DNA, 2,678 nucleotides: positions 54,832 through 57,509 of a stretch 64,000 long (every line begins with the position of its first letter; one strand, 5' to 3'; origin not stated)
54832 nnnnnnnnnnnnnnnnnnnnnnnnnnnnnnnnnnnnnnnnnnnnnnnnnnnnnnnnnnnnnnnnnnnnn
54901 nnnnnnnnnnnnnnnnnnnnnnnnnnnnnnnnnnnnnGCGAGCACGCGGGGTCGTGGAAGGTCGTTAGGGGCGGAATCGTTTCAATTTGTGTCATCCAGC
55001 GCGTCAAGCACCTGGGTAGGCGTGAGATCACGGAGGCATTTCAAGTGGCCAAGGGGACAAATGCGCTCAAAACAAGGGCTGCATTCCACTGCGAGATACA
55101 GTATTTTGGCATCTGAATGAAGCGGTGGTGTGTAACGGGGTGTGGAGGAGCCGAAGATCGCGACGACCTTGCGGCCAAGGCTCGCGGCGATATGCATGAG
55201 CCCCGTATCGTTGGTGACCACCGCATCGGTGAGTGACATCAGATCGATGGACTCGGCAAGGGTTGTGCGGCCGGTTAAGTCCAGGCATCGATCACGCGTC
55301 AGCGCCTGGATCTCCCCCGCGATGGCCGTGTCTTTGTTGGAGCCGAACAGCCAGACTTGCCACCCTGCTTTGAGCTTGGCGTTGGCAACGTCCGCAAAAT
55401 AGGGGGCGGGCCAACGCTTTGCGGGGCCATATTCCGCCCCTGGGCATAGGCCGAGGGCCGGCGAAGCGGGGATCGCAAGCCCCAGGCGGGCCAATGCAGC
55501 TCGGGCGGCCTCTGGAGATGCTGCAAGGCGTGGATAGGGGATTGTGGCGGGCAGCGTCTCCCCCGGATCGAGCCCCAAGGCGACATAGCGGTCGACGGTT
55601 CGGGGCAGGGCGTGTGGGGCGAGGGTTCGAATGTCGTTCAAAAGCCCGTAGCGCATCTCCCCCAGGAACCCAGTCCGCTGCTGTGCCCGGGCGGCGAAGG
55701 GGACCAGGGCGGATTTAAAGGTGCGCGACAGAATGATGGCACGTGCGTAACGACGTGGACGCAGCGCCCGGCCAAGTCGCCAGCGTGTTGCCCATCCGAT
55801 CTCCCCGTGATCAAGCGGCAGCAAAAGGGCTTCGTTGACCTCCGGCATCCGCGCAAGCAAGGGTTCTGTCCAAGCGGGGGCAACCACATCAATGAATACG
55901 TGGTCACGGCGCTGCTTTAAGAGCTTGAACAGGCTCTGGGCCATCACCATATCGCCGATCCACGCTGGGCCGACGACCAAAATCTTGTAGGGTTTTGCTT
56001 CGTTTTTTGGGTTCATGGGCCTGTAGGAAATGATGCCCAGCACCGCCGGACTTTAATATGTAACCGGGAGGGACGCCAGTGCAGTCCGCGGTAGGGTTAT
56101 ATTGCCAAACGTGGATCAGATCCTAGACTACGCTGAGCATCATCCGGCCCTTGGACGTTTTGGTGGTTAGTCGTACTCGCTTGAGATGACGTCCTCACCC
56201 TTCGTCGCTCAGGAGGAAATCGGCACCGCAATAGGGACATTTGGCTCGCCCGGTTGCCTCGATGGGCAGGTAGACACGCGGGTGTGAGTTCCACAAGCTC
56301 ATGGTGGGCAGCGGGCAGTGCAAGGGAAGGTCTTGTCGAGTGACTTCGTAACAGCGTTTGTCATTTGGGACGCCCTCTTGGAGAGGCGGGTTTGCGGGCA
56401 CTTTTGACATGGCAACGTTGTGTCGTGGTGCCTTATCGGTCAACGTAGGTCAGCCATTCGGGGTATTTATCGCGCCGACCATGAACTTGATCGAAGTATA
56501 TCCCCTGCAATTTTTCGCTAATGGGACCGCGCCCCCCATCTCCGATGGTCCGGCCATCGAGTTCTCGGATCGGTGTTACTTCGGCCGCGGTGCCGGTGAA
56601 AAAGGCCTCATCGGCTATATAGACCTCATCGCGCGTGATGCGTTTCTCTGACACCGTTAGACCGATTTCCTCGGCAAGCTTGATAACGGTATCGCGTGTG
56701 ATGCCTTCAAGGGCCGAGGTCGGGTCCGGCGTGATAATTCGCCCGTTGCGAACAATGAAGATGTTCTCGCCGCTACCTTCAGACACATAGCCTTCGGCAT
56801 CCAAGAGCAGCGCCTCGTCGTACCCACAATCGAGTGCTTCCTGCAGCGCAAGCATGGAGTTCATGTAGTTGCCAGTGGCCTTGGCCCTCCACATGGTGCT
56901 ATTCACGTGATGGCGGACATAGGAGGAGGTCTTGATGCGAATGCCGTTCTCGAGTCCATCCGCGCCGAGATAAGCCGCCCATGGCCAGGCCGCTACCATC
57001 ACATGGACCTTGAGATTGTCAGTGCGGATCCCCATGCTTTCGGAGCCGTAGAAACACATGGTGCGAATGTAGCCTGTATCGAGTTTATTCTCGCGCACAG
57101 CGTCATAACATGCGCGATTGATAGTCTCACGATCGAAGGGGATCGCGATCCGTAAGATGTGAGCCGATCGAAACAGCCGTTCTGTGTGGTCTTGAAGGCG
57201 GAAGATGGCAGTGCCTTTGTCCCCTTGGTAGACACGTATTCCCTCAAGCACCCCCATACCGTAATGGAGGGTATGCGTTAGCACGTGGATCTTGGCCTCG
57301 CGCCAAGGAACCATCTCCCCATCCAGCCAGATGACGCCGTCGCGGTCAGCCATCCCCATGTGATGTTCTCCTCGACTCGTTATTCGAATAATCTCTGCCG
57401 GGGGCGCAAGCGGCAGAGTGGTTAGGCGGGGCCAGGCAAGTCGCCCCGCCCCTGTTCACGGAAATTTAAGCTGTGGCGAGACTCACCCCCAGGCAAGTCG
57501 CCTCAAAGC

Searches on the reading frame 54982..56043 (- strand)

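Call 4: search_protein_families(library=pfam, proteins=[window:54982-56043:-], max_evalue=0.01)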
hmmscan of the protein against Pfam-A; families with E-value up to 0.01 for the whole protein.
window:54982-56043:- (353 aa): 1 family
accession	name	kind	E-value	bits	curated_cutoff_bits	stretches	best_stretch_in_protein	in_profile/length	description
PF01075.23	Glyco_transf_9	-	3.9e-61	206.9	22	1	87-334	1-246/247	Glycosyltransferase family 9 (heptosyltransferase)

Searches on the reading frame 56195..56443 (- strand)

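Call 4: search_protein_families(library=pfam, proteins=[window:56195-56443:-], max_evalue=0.01)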
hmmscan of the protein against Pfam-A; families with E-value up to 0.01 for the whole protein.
window:56195-56443:- (82 aa): 1 family
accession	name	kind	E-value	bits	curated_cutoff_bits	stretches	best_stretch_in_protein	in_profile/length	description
PF10276.14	zf-CHCC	-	2.8e-08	34.1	27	1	53-76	14-37/37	Zinc-finger domain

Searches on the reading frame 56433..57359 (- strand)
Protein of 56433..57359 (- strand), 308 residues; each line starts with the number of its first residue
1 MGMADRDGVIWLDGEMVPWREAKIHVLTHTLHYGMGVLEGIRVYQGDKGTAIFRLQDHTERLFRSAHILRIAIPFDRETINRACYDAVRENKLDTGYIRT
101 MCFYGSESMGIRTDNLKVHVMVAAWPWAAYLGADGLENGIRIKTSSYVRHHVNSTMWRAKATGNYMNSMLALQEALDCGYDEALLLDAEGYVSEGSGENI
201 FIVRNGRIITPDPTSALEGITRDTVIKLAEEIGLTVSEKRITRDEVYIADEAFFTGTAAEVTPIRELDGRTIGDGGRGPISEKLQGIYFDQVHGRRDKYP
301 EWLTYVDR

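Call 4: search_protein_families(library=pfam, proteins=[window:56433-57359:-], max_evalue=0.01)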
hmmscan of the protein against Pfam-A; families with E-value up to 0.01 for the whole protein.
window:56433-57359:- (308 aa): 1 family
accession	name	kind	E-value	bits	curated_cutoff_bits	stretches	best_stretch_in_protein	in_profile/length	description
PF01063.24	Aminotran_4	-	1e-54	186.2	28.5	1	36-266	1-222/223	Amino-transferase class IV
